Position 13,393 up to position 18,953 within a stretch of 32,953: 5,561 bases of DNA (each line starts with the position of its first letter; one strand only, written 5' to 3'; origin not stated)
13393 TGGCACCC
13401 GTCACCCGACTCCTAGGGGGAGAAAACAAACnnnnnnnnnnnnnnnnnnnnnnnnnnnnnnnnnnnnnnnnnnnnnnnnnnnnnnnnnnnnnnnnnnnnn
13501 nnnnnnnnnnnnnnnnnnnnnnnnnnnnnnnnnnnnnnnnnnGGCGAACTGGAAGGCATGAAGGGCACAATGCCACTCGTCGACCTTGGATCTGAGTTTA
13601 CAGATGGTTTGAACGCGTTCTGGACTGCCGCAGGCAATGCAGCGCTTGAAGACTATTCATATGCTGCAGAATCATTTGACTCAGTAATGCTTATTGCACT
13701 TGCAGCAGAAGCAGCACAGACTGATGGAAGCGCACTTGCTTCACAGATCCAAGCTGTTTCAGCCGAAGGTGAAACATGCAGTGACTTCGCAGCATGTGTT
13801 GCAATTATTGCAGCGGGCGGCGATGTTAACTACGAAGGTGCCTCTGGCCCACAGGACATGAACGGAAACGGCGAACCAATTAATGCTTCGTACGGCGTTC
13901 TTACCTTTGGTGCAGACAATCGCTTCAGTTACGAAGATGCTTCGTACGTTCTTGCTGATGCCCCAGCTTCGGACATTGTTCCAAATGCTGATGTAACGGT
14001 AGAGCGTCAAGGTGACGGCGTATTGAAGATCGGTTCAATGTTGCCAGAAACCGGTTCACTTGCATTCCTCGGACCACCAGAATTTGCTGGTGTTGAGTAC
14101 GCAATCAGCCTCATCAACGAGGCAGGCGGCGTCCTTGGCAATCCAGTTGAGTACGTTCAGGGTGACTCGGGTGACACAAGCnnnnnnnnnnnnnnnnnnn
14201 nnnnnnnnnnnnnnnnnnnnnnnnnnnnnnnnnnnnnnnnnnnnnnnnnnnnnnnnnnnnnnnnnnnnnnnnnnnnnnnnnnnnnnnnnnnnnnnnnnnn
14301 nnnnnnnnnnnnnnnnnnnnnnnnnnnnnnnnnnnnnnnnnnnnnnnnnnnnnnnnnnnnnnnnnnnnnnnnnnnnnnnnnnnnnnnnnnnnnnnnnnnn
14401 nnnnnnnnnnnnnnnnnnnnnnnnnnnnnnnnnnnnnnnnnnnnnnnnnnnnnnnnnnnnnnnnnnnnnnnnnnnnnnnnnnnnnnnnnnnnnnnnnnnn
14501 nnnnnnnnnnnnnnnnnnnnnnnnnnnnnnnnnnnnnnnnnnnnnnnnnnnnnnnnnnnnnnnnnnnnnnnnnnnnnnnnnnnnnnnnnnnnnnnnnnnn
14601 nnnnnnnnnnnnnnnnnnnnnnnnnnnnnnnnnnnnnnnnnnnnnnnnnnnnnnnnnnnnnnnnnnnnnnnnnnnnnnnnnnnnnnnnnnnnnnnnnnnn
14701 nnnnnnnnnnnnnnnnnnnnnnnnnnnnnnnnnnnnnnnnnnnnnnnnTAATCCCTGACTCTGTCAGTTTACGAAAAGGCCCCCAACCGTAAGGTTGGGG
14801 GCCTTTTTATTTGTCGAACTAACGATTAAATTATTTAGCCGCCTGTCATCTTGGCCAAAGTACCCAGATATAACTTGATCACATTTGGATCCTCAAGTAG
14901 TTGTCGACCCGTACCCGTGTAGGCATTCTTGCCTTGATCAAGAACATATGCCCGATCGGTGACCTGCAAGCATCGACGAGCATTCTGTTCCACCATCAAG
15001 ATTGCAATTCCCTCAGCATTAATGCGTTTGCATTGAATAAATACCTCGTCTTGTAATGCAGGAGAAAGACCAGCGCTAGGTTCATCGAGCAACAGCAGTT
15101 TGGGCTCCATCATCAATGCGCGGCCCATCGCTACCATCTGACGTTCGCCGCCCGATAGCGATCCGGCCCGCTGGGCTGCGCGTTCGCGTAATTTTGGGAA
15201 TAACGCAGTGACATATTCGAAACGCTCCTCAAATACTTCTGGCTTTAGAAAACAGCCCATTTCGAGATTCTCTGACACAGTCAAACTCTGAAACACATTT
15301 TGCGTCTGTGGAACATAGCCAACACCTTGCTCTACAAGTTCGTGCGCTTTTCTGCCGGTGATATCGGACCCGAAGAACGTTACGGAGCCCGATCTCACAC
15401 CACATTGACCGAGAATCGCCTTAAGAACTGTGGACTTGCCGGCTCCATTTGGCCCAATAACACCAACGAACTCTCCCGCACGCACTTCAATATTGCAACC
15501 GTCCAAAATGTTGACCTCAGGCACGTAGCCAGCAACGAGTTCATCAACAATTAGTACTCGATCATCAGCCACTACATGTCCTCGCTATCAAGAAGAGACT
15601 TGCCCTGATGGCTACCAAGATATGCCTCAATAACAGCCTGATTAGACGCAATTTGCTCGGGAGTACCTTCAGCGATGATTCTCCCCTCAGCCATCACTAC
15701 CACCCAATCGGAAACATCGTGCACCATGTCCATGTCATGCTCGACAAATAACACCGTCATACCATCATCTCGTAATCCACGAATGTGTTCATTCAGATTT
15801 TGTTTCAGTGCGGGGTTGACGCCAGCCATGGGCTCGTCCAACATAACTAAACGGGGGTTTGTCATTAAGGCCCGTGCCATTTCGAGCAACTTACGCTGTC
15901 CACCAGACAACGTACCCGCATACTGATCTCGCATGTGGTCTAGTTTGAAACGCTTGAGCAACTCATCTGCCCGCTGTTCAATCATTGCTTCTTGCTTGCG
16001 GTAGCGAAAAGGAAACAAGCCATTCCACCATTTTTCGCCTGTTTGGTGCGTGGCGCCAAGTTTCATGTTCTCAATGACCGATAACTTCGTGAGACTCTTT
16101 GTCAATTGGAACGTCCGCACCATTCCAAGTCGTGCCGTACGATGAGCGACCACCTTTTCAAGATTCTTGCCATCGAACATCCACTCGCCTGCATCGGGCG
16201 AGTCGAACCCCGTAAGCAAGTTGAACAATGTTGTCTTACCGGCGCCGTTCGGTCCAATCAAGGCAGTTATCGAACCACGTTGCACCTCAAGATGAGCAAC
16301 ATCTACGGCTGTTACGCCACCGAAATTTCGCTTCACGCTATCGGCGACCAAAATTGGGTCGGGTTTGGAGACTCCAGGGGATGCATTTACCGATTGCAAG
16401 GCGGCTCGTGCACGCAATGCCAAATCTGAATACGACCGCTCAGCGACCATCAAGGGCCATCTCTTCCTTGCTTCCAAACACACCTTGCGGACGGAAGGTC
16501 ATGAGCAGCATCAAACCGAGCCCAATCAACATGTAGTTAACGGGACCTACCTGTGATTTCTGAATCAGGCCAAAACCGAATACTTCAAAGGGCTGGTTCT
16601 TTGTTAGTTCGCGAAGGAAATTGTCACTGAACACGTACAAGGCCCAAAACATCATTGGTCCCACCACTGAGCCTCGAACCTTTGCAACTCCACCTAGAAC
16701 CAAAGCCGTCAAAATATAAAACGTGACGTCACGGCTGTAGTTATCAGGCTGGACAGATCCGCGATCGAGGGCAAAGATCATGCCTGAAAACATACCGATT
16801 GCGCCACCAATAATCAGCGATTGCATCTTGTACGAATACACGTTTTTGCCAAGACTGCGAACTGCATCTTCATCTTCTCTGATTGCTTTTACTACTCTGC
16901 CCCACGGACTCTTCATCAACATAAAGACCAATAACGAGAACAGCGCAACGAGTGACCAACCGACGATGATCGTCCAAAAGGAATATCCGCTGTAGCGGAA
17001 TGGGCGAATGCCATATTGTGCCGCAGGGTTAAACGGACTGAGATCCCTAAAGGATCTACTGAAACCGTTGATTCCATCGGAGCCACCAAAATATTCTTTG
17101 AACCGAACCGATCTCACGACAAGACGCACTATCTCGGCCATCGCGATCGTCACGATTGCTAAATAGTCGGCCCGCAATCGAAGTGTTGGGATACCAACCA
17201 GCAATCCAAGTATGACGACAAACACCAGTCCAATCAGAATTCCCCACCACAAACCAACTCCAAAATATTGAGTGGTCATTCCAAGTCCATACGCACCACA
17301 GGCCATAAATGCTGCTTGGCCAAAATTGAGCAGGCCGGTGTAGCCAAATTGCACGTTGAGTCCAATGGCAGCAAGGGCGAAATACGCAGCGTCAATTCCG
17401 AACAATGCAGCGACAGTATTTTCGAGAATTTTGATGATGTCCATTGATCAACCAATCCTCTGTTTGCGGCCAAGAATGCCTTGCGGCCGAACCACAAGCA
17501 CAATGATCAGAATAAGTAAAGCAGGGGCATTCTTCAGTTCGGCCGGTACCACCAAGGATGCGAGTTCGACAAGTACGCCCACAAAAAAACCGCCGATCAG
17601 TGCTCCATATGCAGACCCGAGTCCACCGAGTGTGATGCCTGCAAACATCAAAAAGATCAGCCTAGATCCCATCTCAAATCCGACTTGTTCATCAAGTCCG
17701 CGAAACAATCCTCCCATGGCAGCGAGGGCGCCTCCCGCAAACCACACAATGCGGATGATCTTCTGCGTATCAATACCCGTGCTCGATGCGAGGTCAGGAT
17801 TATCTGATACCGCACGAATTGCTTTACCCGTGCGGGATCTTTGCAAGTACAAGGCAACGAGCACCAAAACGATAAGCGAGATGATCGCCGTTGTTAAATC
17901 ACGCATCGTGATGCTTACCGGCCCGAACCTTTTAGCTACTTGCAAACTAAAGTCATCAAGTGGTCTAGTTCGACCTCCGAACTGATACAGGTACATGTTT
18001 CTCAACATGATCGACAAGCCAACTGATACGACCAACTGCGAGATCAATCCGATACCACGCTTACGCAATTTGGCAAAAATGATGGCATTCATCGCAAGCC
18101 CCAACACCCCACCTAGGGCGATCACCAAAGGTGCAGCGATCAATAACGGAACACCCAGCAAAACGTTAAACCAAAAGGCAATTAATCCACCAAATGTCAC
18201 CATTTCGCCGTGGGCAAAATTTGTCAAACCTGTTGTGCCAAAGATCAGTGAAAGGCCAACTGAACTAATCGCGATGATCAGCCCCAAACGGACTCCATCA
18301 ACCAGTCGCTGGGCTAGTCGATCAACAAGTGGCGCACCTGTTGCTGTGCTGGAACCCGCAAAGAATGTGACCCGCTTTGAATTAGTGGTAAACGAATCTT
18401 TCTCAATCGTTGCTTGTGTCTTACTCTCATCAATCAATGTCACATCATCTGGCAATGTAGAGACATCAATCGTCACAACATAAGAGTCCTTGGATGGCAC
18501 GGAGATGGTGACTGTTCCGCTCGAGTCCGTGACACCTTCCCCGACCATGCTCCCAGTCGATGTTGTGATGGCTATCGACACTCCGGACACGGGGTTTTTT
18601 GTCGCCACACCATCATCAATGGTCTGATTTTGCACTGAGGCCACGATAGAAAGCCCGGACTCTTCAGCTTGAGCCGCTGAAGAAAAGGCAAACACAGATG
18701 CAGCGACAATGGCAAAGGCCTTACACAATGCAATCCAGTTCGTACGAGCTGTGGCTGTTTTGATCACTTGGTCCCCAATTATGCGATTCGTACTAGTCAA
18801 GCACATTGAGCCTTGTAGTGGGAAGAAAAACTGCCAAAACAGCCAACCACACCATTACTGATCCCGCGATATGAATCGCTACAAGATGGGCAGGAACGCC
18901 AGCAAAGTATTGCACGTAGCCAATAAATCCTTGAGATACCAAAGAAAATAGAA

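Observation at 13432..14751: Circularly permuted Liv/HAAT-type solute-binding lipoprotein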

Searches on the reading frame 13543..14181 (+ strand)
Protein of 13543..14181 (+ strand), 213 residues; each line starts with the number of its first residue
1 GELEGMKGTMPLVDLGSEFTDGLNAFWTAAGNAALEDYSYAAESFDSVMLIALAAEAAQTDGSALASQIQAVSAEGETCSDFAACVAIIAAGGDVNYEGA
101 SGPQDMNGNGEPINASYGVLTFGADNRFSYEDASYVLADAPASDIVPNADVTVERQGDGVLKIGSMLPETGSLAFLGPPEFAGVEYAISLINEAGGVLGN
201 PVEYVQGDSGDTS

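Call 18: search_protein_representatives(protein=window:13543-14181:+)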
Query: 213 residues. Proteins with E-value up to 0.001 (for the whole library): 2196; up to 1e-10: 766; up to 1e-30: 52. The best 150 are listed.
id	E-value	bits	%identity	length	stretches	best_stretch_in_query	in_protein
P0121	1.3e-68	247.7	65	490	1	1-213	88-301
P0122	1.1e-65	238.2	58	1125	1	1-212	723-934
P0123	1.9e-53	198.2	54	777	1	1-213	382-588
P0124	2.0e-53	198.1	50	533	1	1-212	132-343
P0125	5.6e-53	196.6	49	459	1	18-213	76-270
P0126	6.6e-52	193.1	51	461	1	1-212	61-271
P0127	4.4e-49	183.9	48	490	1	1-212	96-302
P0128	1.5e-48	182.2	51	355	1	1-213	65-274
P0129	6.2e-48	180.2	50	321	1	1-212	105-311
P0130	1.0e-46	176.2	53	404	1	6-202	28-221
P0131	2.7e-46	174.8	48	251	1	1-204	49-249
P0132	2.5e-45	171.6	53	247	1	1-188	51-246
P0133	5.1e-43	164.1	53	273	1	1-174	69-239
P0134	8.4e-43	163.4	47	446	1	1-211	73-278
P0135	9.1e-42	160.0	55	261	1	1-140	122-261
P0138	3.0e-40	155.1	50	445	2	2-133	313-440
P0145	6.1e-38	147.5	46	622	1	3-212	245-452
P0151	3.5e-36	141.8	39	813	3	36-210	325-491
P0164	7.0e-32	127.8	44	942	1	3-210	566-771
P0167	3.5e-31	125.5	42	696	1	2-213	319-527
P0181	7.7e-30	121.1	36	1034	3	37-210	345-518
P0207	3.4e-27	112.5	39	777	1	27-212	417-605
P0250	4.5e-24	102.2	34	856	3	3-209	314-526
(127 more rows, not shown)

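Call 19: search_protein_families(library=pfam, proteins=[P0122, P0123, P0145, P0151, P0164, P0167, P0181, P0207, P0250, P0138], max_evalue=0.01)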
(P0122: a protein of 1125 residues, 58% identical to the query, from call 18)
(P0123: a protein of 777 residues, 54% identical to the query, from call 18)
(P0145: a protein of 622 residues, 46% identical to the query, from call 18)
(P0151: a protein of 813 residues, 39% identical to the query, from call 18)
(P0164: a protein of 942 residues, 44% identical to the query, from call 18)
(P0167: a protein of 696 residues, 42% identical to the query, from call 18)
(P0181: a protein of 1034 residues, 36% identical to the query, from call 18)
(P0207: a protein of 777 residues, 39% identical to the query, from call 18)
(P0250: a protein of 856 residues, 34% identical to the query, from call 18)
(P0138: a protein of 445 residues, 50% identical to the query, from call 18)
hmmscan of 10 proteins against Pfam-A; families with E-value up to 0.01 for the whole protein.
P0122 (1125 aa): 3 families
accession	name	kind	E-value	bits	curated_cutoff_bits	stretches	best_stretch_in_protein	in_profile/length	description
PF13458.12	Peripla_BP_6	-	9.7e-37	127.8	31.7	1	883-1100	2-217/343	Periplasmic binding protein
PF01094.35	ANF_receptor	-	5e-24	85.4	25.4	1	904-1108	4-211/353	Receptor family ligand binding region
PF13433.12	Peripla_BP_5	-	7.6e-10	38.9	27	1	885-1079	3-193/363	Periplasmic binding protein domain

P0123 (777 aa): 9 families
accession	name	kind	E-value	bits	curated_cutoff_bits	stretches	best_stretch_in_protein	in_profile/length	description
PF00069.31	Pkinase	-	6.2e-49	167.2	31.7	1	14-257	3-252/263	Protein kinase domain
PF07714.23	PK_Tyr_Ser-Thr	-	2.2e-31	109.5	23.1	1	15-256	4-248/258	Protein tyrosine and serine/threonine kinase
PF01094.35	ANF_receptor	-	2.9e-29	102.7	25.4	2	559-745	6-196/353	Receptor family ligand binding region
PF13458.12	Peripla_BP_6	-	2e-28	100.5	31.7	1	537-760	3-224/343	Periplasmic binding protein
PF13433.12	Peripla_BP_5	-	1.3e-08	34.8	27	1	537-763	2-225/363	Periplasmic binding protein domain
PF01636.29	APH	-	1.5e-05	25.3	23.2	1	108-156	147-197/239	Phosphotransferase enzyme family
PF03109.22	ABC1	-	2.6e-05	23.9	22.9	1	81-160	140-218/244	ABC1 atypical kinase-like domain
PF06293.20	Kdo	-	0.0026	17.7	21.3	1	89-154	97-167/207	Lipopolysaccharide kinase (Kdo/WaaP) family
PF17667.7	Pkinase_fungal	-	0.003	16.8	24.1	1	110-186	287-369/387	Fungal protein kinase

P0145 (622 aa): 4 families
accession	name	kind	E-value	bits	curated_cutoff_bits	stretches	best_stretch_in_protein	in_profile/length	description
PF13458.12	Peripla_BP_6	-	2.1e-31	110.3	31.7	1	401-620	2-217/343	Periplasmic binding protein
PF01094.35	ANF_receptor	-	2.8e-12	46.8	25.4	1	424-565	6-147/353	Receptor family ligand binding region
PF13433.12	Peripla_BP_5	-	3.7e-07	30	27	1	401-484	1-84/363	Periplasmic binding protein domain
PF17765.7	MLTR_LBD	-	0.0045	17.5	26.3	0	249-316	37-104/168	MmyB-like transcription regulator ligand binding domain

P0151 (813 aa): 4 families
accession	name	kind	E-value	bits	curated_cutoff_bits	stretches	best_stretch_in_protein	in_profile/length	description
PF13458.12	Peripla_BP_6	-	4.4e-62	211.2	31.7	2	447-744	3-311/343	Periplasmic binding protein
PF01094.35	ANF_receptor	-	9.5e-42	143.7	25.4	2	467-796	4-352/353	Receptor family ligand binding region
PF13433.12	Peripla_BP_5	-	7e-07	29.1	27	0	448-641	3-198/363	Periplasmic binding protein domain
PF01906.23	YbjQ_1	-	0.0081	17.2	23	0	228-254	59-85/103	Putative heavy-metal-binding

P0164 (942 aa): 4 families
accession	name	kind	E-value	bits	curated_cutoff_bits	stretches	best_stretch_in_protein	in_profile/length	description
PF02608.20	Bmp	-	2.6e-45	155.1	24.1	1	77-348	5-269/301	ABC transporter substrate-binding protein PnrA-like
PF13458.12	Peripla_BP_6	-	1.1e-23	84.9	31.7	1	722-939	2-216/343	Periplasmic binding protein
PF01094.35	ANF_receptor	-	9.3e-16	58.2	25.4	1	742-939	3-203/353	Receptor family ligand binding region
PF13433.12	Peripla_BP_5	-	1.6e-06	27.9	27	1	722-799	1-78/363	Periplasmic binding protein domain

P0167 (696 aa): 9 families
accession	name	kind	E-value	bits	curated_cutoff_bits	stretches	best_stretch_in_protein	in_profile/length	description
PF13458.12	Peripla_BP_6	-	3.5e-39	135.9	31.7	1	476-694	3-217/343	Periplasmic binding protein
PF00069.31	Pkinase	-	2.3e-26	93.2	31.7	1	18-169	102-252/263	Protein kinase domain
PF01094.35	ANF_receptor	-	5.4e-22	78.7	25.4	2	496-692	4-202/353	Receptor family ligand binding region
PF07714.23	PK_Tyr_Ser-Thr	-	6.3e-16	58.9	23.1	1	12-168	100-248/258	Protein tyrosine and serine/threonine kinase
PF13433.12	Peripla_BP_5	-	3e-08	33.6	27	1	478-694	4-215/363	Periplasmic binding protein domain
PF04348.19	LppC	-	0.00053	19.2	28.8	1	477-665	221-397/563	LppC putative lipoprotein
PF06293.20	Kdo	-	0.0016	18.3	21.3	1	17-65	121-167/207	Lipopolysaccharide kinase (Kdo/WaaP) family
PF17667.7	Pkinase_fungal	-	0.007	15.6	24.1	1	32-72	305-344/387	Fungal protein kinase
PF13377.12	Peripla_BP_3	-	0.0094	16.5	26.5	0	604-692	2-99/167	Periplasmic binding protein-like domain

P0181 (1034 aa): 4 families
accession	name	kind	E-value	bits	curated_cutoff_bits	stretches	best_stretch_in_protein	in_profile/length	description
PF13458.12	Peripla_BP_6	-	1.9e-90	304.4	31.7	2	72-382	2-312/343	Periplasmic binding protein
PF01094.35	ANF_receptor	-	2.9e-71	240.8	25.4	2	91-433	2-350/353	Receptor family ligand binding region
PF13433.12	Peripla_BP_5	-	6.7e-23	81.8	27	2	73-381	2-309/363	Periplasmic binding protein domain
PF04264.18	YceI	-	4.6e-07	30.8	23.7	1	892-1026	22-146/150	YceI-like domain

P0207 (777 aa): 4 families
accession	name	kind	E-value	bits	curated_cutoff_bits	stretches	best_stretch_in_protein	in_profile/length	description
PF02608.20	Bmp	-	2.7e-46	158.4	24.1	1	67-360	5-290/301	ABC transporter substrate-binding protein PnrA-like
PF13458.12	Peripla_BP_6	-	6.5e-26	92.2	31.7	1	554-772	2-217/343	Periplasmic binding protein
PF01094.35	ANF_receptor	-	6.9e-15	55.4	25.4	2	574-759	3-190/353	Receptor family ligand binding region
PF13433.12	Peripla_BP_5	-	1.9e-06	27.7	27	1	555-640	2-87/363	Periplasmic binding protein domain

P0250 (856 aa): 3 families
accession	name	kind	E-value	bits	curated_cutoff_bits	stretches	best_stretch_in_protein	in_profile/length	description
PF13458.12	Peripla_BP_6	-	1.4e-109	367.3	31.7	2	76-383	1-311/343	Periplasmic binding protein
PF01094.35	ANF_receptor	-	2.2e-61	208.3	25.4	2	97-438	3-350/353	Receptor family ligand binding region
PF13433.12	Peripla_BP_5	-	3.8e-25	89.2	27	2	77-160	1-84/363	Periplasmic binding protein domain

P0138 (445 aa): 4 families
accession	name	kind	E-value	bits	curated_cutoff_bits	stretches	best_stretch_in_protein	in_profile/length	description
PF13458.12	Peripla_BP_6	-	3e-37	129.5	31.7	1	68-382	1-314/343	Periplasmic binding protein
PF01094.35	ANF_receptor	-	8.9e-19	68.2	25.4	1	92-418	6-339/353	Receptor family ligand binding region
PF13433.12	Peripla_BP_5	-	1.8e-09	37.7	27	1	69-267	1-193/363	Periplasmic binding protein domain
PF00465.25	Fe-ADH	-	0.004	17.2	31.3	0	194-270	12-88/168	Iron-containing alcohol dehydrogenase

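Call 44: find_related_loci(query=P0138, collection=metagenome_contigs, flank=8000)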
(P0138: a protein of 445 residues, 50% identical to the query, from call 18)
Query P0138 (445 aa) in metagenome_contigs; peptide patterns used: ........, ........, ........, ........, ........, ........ (x = any residue, [..] = any of these).
186 stretches matched a pattern; 121 encode a relative of the query (tblastn E <= 1e-3); the best 80 are kept; 79 distinct loci.
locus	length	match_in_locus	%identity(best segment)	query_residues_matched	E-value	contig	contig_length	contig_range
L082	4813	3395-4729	99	1-445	0e+0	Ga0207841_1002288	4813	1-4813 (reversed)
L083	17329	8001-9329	85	1-444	0e+0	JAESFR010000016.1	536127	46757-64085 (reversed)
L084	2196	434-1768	85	1-444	0e+0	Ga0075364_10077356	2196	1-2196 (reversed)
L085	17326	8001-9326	80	1-444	0e+0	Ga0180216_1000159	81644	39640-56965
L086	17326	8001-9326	80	1-445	0e+0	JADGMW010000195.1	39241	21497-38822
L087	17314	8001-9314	79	1-440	0e+0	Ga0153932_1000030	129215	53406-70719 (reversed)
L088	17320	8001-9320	78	1-445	0e+0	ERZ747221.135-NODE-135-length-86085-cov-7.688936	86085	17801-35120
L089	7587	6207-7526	79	1-445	0e+0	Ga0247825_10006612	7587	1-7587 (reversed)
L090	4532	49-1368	78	1-445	0e+0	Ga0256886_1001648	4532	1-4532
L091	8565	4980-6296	78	1-444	0e+0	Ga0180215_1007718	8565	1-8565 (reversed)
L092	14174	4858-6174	78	1-444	0e+0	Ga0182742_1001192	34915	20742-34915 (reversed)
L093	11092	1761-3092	73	1-444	0e+0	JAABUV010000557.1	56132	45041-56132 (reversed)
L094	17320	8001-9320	81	1-444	0e+0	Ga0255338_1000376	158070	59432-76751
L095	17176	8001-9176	77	53-444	0e+0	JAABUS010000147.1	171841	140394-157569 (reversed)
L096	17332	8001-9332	80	1-444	0e+0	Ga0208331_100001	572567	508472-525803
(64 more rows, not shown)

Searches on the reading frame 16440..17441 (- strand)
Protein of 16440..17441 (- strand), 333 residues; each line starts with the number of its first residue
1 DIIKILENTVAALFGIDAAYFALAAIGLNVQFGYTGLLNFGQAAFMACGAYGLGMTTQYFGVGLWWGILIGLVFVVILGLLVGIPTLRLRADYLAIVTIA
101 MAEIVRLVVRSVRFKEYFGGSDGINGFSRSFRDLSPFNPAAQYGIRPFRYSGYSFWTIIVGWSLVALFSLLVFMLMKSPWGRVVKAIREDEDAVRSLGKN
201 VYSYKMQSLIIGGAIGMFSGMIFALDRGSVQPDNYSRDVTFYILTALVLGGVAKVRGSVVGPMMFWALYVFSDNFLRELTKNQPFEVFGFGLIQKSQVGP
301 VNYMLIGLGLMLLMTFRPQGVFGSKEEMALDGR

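Call 8: search_protein_families(library=pfam, proteins=[window:16440-17441:-], max_evalue=1)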
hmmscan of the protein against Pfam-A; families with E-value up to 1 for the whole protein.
window:16440-17441:- (333 aa): 1 family
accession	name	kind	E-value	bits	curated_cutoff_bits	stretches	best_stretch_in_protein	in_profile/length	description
PF02653.21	BPD_transp_2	-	3.7e-48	164.4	26.8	1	17-284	8-253/269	Branched-chain amino acid transport system / permease component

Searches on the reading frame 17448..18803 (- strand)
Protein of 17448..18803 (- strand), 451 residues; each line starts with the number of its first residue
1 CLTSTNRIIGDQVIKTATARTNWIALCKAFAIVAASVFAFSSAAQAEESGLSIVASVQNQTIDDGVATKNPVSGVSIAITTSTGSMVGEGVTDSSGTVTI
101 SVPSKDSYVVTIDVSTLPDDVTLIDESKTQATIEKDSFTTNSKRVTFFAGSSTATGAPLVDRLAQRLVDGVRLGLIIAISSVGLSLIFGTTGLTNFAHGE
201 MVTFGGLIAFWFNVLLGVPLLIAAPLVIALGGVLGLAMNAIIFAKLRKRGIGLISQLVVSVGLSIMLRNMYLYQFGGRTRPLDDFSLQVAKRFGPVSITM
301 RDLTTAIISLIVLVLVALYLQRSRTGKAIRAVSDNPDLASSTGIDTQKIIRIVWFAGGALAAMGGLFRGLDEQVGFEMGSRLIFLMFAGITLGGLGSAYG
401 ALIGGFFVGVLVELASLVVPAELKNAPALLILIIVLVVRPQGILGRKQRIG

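Call 8: search_protein_families(library=pfam, proteins=[window:17448-18803:-], max_evalue=1)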
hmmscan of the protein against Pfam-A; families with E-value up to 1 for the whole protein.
window:17448-18803:- (451 aa): 8 families
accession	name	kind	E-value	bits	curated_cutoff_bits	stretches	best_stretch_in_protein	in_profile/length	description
PF02653.21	BPD_transp_2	-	2.3e-37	129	26.8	1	168-436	3-269/269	Branched-chain amino acid transport system / permease component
PF11974.14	bMG3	-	0.00019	21.8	34.9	1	67-113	23-75/103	Bacterial alpha-2-macroglobulin MG3 domain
PF13620.12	CarboxypepD_reg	-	0.0024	18.6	32.3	1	67-113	9-55/82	Carboxypeptidase regulatory-like domain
PF02369.22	Big_1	-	0.0069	16.9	34.9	1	68-116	29-80/93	Bacterial Ig-like domain (group 1)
PF17802.7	SpaA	-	0.018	15.6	23.1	1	67-137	11-80/91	Prealbumin-like fold domain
PF13505.12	OMP_b-brl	-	0.047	14.3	28.7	1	32-87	3-58/175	Outer membrane protein beta-barrel domain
PF17210.9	SdrD_B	-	0.1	13.2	29.7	1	67-145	19-97/112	SdrD B-like domain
PF05568.16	ASFV_J13L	-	0.16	12.2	23.6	1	297-334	28-65/189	African swine fever virus J13L protein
